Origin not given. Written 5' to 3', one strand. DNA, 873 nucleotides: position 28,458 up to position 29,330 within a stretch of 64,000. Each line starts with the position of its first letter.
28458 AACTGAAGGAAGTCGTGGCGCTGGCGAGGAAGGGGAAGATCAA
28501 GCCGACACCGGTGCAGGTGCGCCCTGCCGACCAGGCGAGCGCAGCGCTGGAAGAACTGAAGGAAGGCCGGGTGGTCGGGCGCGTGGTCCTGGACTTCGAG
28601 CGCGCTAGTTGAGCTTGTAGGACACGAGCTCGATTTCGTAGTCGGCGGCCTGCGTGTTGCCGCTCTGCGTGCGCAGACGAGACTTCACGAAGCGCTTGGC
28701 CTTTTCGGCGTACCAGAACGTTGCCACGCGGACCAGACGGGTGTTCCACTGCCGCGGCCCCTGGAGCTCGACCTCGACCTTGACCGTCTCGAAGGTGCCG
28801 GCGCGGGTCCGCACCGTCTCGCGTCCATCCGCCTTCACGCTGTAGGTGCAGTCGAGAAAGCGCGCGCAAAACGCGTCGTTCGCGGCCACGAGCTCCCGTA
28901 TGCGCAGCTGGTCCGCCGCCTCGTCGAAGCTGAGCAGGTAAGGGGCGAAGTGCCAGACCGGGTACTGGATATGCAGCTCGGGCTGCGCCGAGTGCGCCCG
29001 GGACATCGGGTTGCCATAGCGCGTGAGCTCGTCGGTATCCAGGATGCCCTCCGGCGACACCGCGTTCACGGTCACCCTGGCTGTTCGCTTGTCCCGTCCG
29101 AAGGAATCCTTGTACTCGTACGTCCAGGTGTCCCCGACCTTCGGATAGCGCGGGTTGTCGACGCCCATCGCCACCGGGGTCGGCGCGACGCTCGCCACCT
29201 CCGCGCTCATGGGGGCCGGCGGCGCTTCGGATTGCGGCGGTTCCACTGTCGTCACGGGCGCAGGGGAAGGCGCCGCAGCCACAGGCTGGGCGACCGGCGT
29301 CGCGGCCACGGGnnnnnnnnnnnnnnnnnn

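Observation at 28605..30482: Exported multidomain caspase-like (C14) protease with an unassigned C-terminal domain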

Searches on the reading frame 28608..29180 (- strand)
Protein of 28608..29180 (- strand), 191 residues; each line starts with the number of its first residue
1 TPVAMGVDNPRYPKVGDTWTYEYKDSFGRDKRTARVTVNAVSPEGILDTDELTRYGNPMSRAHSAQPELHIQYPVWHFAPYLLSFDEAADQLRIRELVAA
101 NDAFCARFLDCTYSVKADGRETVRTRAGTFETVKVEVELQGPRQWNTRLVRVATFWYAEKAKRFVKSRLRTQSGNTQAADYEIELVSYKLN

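Call 11: find_homologous_proteins(query=window:28608-29180:-, max_evalue=0.001)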
Query window:28608-29180:- (191 aa): 2 proteins with E <= 0.001 among 148 candidates.
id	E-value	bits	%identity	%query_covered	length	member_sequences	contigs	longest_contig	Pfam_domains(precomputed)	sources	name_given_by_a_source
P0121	8.6e-39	151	46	99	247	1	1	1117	-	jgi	jgi:hypothetical protein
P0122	3.5e-16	78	33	96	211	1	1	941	-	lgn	-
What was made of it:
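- Tried and rejected: Single-sequence word-indexed search with the C-terminal domain found only 2 proteins (call 11).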

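Call 17: search_solved_structures(query=A2, max_evalue=10, show_alignments=3)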
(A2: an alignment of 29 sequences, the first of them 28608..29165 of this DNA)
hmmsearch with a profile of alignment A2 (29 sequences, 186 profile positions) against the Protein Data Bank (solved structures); distinct sequences matched with E-value up to 10: 3.
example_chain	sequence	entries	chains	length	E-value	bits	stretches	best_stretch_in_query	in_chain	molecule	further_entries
4fvs_A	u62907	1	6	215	1.6e-05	27.8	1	73-161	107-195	putative lipoprotein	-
3fzx_A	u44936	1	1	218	0.0013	21.5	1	107-167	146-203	Putative exported protein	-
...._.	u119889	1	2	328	0.39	13.5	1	18-88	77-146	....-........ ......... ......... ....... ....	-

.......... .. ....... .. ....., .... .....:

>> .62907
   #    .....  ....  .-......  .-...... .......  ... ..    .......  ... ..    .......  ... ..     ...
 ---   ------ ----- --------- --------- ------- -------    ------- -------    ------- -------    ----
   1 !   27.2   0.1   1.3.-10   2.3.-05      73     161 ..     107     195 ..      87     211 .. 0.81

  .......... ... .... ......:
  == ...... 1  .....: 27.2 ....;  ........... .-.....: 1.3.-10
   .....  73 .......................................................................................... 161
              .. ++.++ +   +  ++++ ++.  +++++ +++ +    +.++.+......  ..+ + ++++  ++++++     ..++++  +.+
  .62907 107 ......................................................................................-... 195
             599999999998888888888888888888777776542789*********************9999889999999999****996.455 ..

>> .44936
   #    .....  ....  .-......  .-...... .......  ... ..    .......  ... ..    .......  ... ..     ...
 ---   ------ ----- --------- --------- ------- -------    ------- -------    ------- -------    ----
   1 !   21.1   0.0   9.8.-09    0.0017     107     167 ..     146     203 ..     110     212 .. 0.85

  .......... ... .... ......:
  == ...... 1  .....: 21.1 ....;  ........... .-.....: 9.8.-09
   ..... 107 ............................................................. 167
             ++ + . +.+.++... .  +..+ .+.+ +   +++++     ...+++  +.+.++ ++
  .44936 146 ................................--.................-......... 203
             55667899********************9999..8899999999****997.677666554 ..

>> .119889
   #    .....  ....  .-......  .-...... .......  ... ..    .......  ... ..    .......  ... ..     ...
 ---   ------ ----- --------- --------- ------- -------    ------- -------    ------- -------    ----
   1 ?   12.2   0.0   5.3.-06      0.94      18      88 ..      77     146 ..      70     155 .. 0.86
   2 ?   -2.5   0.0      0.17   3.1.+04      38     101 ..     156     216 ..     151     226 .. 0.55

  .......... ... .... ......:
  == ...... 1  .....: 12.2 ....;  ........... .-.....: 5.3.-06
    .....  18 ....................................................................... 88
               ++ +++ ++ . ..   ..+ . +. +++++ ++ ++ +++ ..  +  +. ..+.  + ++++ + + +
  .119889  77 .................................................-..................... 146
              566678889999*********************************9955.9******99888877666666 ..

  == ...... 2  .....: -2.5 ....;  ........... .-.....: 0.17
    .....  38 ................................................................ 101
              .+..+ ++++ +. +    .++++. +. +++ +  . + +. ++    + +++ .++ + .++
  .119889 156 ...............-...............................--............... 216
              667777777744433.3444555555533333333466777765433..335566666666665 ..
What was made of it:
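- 28608..29150 (-): C-terminal all-beta domain, residues 445-625. DUF3108/DUF3108_like relative with a YmcC-like (LolA-related) fold. Invariant GDxWxY, P514, AGxF, W590, KRxVK. Near-invariant Cys pair C539/C545. Profile against PDB: 4fvs_A E=1.6e-5, 3fzx_A E=1.3e-3 (call 17).
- On DUF3108 (PF11306) / DUF3108_like (PF21347): Profile of 29 sequences: 4fvs_A E=1.6e-5, 3fzx_A E=1.3e-3, over the shared AGxF...WY region (call 17).
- PDB profile hits to 4FVS and 3FZX (call 17).
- Tried and rejected: A family profile was needed (call 17).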

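Call 18: search_protein_families(library=pfam, alignment_id=A2, max_evalue=0.1)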
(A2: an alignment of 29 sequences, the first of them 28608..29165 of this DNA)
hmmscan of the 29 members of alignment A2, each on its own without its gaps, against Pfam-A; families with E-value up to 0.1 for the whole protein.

A. member 1, window:28608-29165:- (186 aa): 2 families
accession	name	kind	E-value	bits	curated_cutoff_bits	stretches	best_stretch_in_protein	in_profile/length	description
PF11306.15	DUF3108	-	0.00024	21.5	26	1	108-165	143-196/209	Protein of unknown function (DUF3108)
PF21347.3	DUF3108_like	-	0.0069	16.7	27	1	111-155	135-178/199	DUF3108-like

B. families by the number of members that match (of 29 scanned): 4 families
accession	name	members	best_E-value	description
PF21347.3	DUF3108_like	27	2e-07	DUF3108-like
PF11306.15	DUF3108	25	3.6e-06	Protein of unknown function (DUF3108)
PF22058.2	X25_BaPul_like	2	0.073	Pullulanase X25 domain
PF11102.13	YjbF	1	0.0077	Group 4 capsule polysaccharide lipoprotein gfcB, YjbF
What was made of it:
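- On DUF3108 (PF11306) / DUF3108_like (PF21347): Window domain: 21.5 bits (cut-off 26) and 16.7 bits (cut-off 27) (call 18). 27 and 25 of the 29 members hit the two Pfam models at E<0.1 (call 18).
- Pfam DUF3108 and DUF3108_like hits in 25 and 27 of 29 family members (call 18).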

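Call 21: predict_structure(alignment_id=A2)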
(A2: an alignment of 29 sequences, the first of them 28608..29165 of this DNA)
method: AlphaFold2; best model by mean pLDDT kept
length: 186 residues; sequences in the alignment: 29
mean_pLDDT: 95.0   pTM: 0.91
mean pLDDT of the five models: 95.0, 94.1, 94.0, 93.5, 92.4
residues with pLDDT >= 90: 164; 70-90: 21; 50-70: 1; < 50: 0
segments of 3 or more residues with pLDDT < 50: none
pLDDT, mean of each block of 10 residues (from residue 1): 92 98 93 97 91 92 93 96 92 94 95 98 98 95 96 98 97 94 98
secondary structure, 60 per line:
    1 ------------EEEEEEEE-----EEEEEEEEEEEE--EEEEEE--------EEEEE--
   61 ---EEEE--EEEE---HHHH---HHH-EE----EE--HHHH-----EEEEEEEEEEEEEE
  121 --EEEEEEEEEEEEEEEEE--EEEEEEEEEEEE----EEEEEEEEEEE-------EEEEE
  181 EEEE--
elements in order: E13-20 E26-37 E40-45 E54-58 E64-67 E70-73 H77-80 H98-101 E107-120 E123-139 E142-153 E158-168 E176-184
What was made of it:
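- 28608..29150 (-): AF2 pLDDT 95, pTM 0.91 (call 21).
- On DUF3108 (PF11306) / DUF3108_like (PF21347): AF2 pLDDT 95 (call 21).
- High-confidence model (call 21).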

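Call 23: search_protein_representatives(alignment_id=A2)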
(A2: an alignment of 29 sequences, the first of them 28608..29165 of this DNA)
Query: 29 sequences, 186 profile positions. Proteins with E-value up to 0.001 (for the whole library): 4376; up to 1e-10: 1307; up to 1e-30: 157. The best 150 are listed.
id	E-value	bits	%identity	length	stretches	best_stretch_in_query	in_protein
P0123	6.3e-114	394.3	-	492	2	2-183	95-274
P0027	1.2e-113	393.4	-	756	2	2-184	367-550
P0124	4.5e-109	378.5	-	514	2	3-186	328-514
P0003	1.7e-105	366.8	-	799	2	2-184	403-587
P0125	8.3e-97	338.5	-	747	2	5-185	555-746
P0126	1.4e-91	321.5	-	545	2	3-185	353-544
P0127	1.1e-87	308.7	-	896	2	5-184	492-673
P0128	4.9e-86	303.4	-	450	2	5-185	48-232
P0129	3.6e-85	300.6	-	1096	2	6-184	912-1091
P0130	2.4e-83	294.6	-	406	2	3-184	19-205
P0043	8.8e-79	279.7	-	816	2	3-186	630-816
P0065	1.0e-77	276.3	-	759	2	7-185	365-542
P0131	1.6e-69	249.5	-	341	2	3-186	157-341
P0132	3.3e-65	235.4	-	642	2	4-179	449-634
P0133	1.1e-64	233.8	-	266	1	3-186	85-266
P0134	6.8e-63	227.9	-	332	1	2-186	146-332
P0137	5.4e-60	218.4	-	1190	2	5-183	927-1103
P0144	1.2e-53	197.8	-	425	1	2-185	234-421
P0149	3.2e-49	183.3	-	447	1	6-186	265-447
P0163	1.2e-46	174.9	-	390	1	2-185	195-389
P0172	1.3e-44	168.3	-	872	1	3-185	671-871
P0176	1.8e-44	167.9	-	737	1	3-186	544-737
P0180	3.3e-44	167.0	-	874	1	2-184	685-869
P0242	5.4e-36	140.2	-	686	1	3-184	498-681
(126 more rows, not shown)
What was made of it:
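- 28608..29150 (-): 4376 cluster representatives in 1.84 billion proteins (call 23).
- Tried and rejected: The exhaustive HMM search (call 23) was the informative one.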

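Call 24: search_protein_families(library=pfam, proteins=[P0129, P0137, P0172, P0180, P0176, P0242, P0144, P0149, P0163, P0134], max_evalue=0.001)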
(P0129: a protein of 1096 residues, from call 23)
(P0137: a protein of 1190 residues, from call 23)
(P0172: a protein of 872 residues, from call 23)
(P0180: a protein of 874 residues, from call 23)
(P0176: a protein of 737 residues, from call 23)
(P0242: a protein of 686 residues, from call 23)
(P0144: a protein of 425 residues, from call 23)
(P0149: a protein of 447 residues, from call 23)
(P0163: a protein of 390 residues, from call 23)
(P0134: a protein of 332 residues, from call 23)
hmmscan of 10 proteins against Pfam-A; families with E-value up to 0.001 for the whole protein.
P0129 (1096 aa): 6 families
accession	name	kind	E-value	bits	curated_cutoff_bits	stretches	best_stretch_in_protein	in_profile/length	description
PF00069.31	Pkinase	-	1.3e-55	189.1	31.7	1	2-247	7-253/263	Protein kinase domain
PF07714.23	PK_Tyr_Ser-Thr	-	1.1e-34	120.4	23.1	1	2-245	7-248/258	Protein tyrosine and serine/threonine kinase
PF21347.3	DUF3108_like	-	1.2e-08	35.5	27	1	819-862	135-178/199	DUF3108-like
PF11306.15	DUF3108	-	2.6e-08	34.4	26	0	817-875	144-201/209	Protein of unknown function (DUF3108)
PF03109.22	ABC1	-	7.2e-06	25.7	22.9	1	39-146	114-215/244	ABC1 atypical kinase-like domain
PF17667.7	Pkinase_fungal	-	0.00062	19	24.1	1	115-174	304-368/387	Fungal protein kinase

P0137 (1190 aa): 8 families
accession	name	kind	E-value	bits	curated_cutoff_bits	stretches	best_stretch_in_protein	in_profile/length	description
PF00069.31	Pkinase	-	3.6e-56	190.9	31.7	1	10-261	1-253/263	Protein kinase domain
PF07714.23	PK_Tyr_Ser-Thr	-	4.5e-32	111.8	23.1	1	11-259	2-248/258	Protein tyrosine and serine/threonine kinase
PF11306.15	DUF3108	-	2.6e-10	40.9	26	1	995-1086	112-201/209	Protein of unknown function (DUF3108)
PF03109.22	ABC1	-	2.5e-07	30.5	22.9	1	52-174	113-229/244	ABC1 atypical kinase-like domain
PF07382.16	HC2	-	2.1e-05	25.2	40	1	610-723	54-166/194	Histone H1-like nucleoprotein HC2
PF17667.7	Pkinase_fungal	-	3.2e-05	23.3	24.1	1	125-196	299-376/387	Fungal protein kinase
PF20477.3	DUF6719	-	0.00026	21.2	27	1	1132-1186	24-73/78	Family of unknown function (DUF6719)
PF21347.3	DUF3108_like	-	0.00031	21.1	27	0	836-881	136-181/199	DUF3108-like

P0172 (872 aa): 4 families
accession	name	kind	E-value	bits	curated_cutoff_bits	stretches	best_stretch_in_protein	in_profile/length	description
PF00069.31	Pkinase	-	7.7e-56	189.8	31.7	1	12-265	1-255/263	Protein kinase domain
PF07714.23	PK_Tyr_Ser-Thr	-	6e-34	117.9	23.1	1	14-235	3-224/258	Protein tyrosine and serine/threonine kinase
PF03109.22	ABC1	-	1.6e-05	24.6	22.9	1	87-163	142-217/244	ABC1 atypical kinase-like domain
PF07382.16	HC2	-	0.00076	20.1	40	1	487-603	52-168/194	Histone H1-like nucleoprotein HC2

P0180 (874 aa): 8 families
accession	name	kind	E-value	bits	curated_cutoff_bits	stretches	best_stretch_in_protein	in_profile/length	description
PF00069.31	Pkinase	-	5.9e-59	200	31.7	1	10-259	1-252/263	Protein kinase domain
PF07714.23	PK_Tyr_Ser-Thr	-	1.5e-36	126.5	23.1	1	11-258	2-248/258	Protein tyrosine and serine/threonine kinase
PF07382.16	HC2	-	2.9e-07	31.2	40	1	569-685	20-138/194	Histone H1-like nucleoprotein HC2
PF17667.7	Pkinase_fungal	-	3e-05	23.4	24.1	1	129-194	304-375/387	Fungal protein kinase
PF03109.22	ABC1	-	4.4e-05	23.2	22.9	1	87-161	143-216/244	ABC1 atypical kinase-like domain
PF02095.21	Extensin_1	-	0.00019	21.7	105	1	576-701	8-135/171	Extensin-like protein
PF01636.29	APH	-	0.00053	20.3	23.2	0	114-160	150-198/239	Phosphotransferase enzyme family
PF21347.3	DUF3108_like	-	0.00098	19.5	27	0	787-839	125-177/199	DUF3108-like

P0176 (737 aa): 5 families
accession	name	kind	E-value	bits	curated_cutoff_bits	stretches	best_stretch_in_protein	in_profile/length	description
PF00069.31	Pkinase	-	9.6e-57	192.8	31.7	1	12-262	1-253/263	Protein kinase domain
PF07714.23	PK_Tyr_Ser-Thr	-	6.2e-34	117.9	23.1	1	14-261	3-249/258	Protein tyrosine and serine/threonine kinase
PF03109.22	ABC1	-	5.7e-07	29.4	22.9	1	54-166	114-220/244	ABC1 atypical kinase-like domain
PF17667.7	Pkinase_fungal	-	5.2e-05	22.6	24.1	1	130-197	304-376/387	Fungal protein kinase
PF07382.16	HC2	-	0.00039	21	40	0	402-541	17-171/194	Histone H1-like nucleoprotein HC2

P0242 (686 aa): 8 families
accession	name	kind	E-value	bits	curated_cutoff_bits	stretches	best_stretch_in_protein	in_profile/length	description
PF00069.31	Pkinase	-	1.1e-55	189.3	31.7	1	10-260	1-253/263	Protein kinase domain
PF07714.23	PK_Tyr_Ser-Thr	-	5e-34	118.2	23.1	1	12-258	3-248/258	Protein tyrosine and serine/threonine kinase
PF07382.16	HC2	-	9.3e-07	29.6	40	1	379-498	30-151/194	Histone H1-like nucleoprotein HC2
PF17667.7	Pkinase_fungal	-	7.2e-05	22.1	24.1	1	129-197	304-378/387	Fungal protein kinase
PF03109.22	ABC1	-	0.00012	21.7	22.9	1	85-163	141-218/244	ABC1 atypical kinase-like domain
PF21347.3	DUF3108_like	-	0.00033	21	27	1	606-651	135-181/199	DUF3108-like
PF02095.21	Extensin_1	-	0.00047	20.4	105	0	394-487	41-134/171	Extensin-like protein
PF11306.15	DUF3108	-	0.00081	19.7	26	0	606-656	146-194/209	Protein of unknown function (DUF3108)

P0144 (425 aa): 1 family
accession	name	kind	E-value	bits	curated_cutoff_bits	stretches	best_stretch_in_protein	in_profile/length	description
PF00656.27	Peptidase_C14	-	1.7e-14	54.5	21.4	1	4-105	120-233/233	Caspase domain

P0149 (447 aa): 0 families

P0163 (390 aa): 1 family
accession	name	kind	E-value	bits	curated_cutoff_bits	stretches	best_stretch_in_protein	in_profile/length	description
PF00656.27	Peptidase_C14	-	1.6e-15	57.9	21.4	1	6-109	117-232/233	Caspase domain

P0134 (332 aa): 1 family
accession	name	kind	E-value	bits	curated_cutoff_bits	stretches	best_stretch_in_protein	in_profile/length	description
PF21347.3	DUF3108_like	-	0.00012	22.4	27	0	253-282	135-164/199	DUF3108-like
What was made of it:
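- On DUF3108 (PF11306) / DUF3108_like (PF21347): Relatives found with the domain profile do pass: P0129 scores 35.5 bits on PF21347 and P0137 scores 40.9 bits on PF11306 (call 24).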

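Call 25: fold_search(model_id=the predicted structure, library=pdb)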
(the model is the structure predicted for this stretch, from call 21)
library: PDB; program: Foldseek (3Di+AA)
matches with E <= 10: 793; with E <= 0.001: 4
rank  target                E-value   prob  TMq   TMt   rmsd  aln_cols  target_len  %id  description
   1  3fzx                  3.8e-06  1.00  0.51  0.45  12.1       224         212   17  CRYSTAL STRUCTURE OF A PUTATIVE EXPORTED PROTEIN WITH YMCC-LIKE FOLD (BF2203) FROM BACTEROIDES FRAGILIS NCTC 9343 AT 2.2 (released 2009-02-03)
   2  4fvs_A                3.4e-05  1.00  0.53  0.47   7.1       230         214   13  Crystal structure of a putative lipoprotein (BDI_3050) from Parabacteroides distasonis ATCC 8503 at 2.70 A resolution (released 2012-07-25)
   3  4fvs_E                5.0e-05  1.00  0.52  0.46   7.2       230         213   13  Crystal structure of a putative lipoprotein (BDI_3050) from Parabacteroides distasonis ATCC 8503 at 2.70 A resolution (released 2012-07-25)
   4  3bk5                  6.5e-04  0.93  0.28  0.24  13.9       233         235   12  Crystal structure of putative outer membrane lipoprotein-sorting protein domain from Vibrio parahaemolyticus (released 2008-02-05)
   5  2in5_A                1.5e-03  1.00  0.41  0.40   8.6       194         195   12  Crystal Structure of the hypothetical lipoprotein YmcC from Escherichia coli (K12), Northeast Structural Genomics targ (released 2006-11-07)
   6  9tp6_A                2.1e-03  0.54  0.22  0.19  15.7       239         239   12  Structure of LolA3 from Porphyromonas gingivalis (released 2026-02-18)
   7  3buu_B                2.2e-03  0.89  0.29  0.26  13.2       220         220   10  Crystal structure of LolA superfamily protein NE2245 from Nitrosomonas europaea (released 2008-01-22)
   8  2in5_B                2.8e-03  1.00  0.41  0.40   8.6       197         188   12  Crystal Structure of the hypothetical lipoprotein YmcC from Escherichia coli (K12), Northeast Structural Genomics targ (released 2006-11-07)
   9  9tpm                  5.1e-03  0.60  0.26  0.22  13.9       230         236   10  Structure of LolB from Porphyromonas gingivalis (released 2026-02-18)
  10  3buu_A                5.9e-03  0.69  0.28  0.24  13.4       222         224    9  Crystal structure of LolA superfamily protein NE2245 from Nitrosomonas europaea (released 2008-01-22)
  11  2w7q_B                7.3e-03  0.96  0.34  0.35   8.8       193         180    8  Structure of Pseudomonas aeruginosa LolA (released 2009-12-29)
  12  7z6w                  9.1e-03  0.84  0.29  0.29  10.9       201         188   10  Complex of E. coli LolA and lipoprotein (released 2022-09-07)
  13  8t5j                  1.2e-02  0.96  0.36  0.42   9.3       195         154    8  Crystal structure of outer membrane lipoprotein carrier protein (LolA) from Francisella philomiragia (released 2023-06-28)
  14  7n3v_A                1.5e-02  0.80  0.31  0.24  10.7       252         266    9  Crystal structure of Mycobacterium smegmatis LmcA (released 2022-04-13)
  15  7n3v_B                1.5e-02  0.75  0.30  0.24  10.7       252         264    9  Crystal structure of Mycobacterium smegmatis LmcA (released 2022-04-13)
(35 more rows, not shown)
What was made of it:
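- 28608..29150 (-): Foldseek: 3fzx E=3.8e-6, 4fvs E=3.4e-5, then YmcC and LolA/LolB (call 25).
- On DUF3108 (PF11306) / DUF3108_like (PF21347): Foldseek ranks 1-3 are 3fzx and 4fvs (probability 1.00, TM 0.51-0.53), and YmcC 2in5 is at rank 5 (call 25).
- Closest known: DUF3108 / DUF3108_like proteins with a YmcC-like fold. Same: Best profile and fold matches of the C-terminal domain (calls 17, 25).
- Closest known: LolA/LolB/RseB-type periplasmic lipid- or lipoprotein-binding half-barrels. Same: The same broad fold class appears among the lower Foldseek hits (call 25).
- Its best fold matches are 3FZX ('YmcC-like fold') and 4FVS, then YmcC and LolA/LolB (call 25).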

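Call 62: find_homologous_proteins(query=A2, max_evalue=0.001)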
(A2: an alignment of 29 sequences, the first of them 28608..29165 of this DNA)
Query A2 (29 sequences) (186 aa, profile of the alignment): 16 proteins with E <= 0.001 among 4242 candidates.
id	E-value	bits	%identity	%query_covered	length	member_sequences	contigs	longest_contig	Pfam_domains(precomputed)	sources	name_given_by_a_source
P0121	1.8e-60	222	45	100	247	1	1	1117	-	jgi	jgi:hypothetical protein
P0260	1.5e-54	202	29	96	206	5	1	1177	-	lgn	-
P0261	1.1e-53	200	29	96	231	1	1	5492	-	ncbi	ncbi:MAG: hypothetical protein ACREUH_09135, partial [Burkholderiales bacterium]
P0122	1.3e-44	170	33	98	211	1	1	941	-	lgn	-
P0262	3.3e-20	90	28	96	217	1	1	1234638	-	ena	-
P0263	1.5e-19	88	29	96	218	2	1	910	PF21347.3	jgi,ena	-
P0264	4.7e-13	67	27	96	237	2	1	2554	-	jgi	jgi:hypothetical protein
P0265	2.0e-11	62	27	95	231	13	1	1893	-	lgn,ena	-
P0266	2.6e-11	61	30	41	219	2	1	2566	-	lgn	-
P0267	2.0e-9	55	27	100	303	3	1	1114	-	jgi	jgi:hypothetical protein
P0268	1.5e-7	49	35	42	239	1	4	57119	PF21347.3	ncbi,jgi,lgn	jgi:hypothetical protein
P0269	1.0e-6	46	32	38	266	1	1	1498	PF21347.3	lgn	-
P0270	1.0e-5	43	39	16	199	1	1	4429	-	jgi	-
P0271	6.0e-5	41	31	41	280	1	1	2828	PF21347.3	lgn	-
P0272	6.2e-5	41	31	41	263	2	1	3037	PF21347.3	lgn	-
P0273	8.1e-5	40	30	41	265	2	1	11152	PF21347.3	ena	-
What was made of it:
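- Tried and rejected: The alignment version found 16 (call 62).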

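Call 63: find_encoding_contigs(protein=P0262, flank=8000, max_places=2)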
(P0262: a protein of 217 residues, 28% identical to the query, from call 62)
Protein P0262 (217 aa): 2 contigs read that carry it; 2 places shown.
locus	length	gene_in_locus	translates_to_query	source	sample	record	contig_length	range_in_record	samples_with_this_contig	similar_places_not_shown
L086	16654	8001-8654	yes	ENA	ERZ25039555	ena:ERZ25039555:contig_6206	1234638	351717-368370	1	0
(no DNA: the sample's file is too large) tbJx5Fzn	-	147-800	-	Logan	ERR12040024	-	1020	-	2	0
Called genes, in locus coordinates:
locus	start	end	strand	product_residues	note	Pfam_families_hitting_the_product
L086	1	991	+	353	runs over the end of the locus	PF00180:Iso_dh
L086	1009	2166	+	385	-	PF01118:Semialdhyde_dh, PF02774:Semialdhyde_dhC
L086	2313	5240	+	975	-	PF25800:FimV_N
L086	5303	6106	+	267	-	PF01416:PseudoU_synth_1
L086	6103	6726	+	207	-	PF00697:PRAI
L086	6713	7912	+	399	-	PF00291:PALP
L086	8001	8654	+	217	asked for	-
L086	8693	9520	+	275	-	PF00290:Trp_syntA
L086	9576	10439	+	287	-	PF17848:Zn_ribbon_ACC, PF01039:Carboxyl_trans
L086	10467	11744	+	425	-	PF08245:Mur_ligase_M (weak), PF27239:FOL3_C (weak), PF02875:Mur_ligase_C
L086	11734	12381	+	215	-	PF05036:SPOR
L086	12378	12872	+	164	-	PF02674:Colicin_V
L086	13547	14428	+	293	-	PF00156:Pribosyltran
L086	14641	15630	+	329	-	PF01053:Cys_Met_Meta_PP, PF00155:Aminotran_1_2, PF00266:Aminotran_5 (weak)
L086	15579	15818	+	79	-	PF01053:Cys_Met_Meta_PP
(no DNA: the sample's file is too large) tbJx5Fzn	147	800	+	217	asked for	-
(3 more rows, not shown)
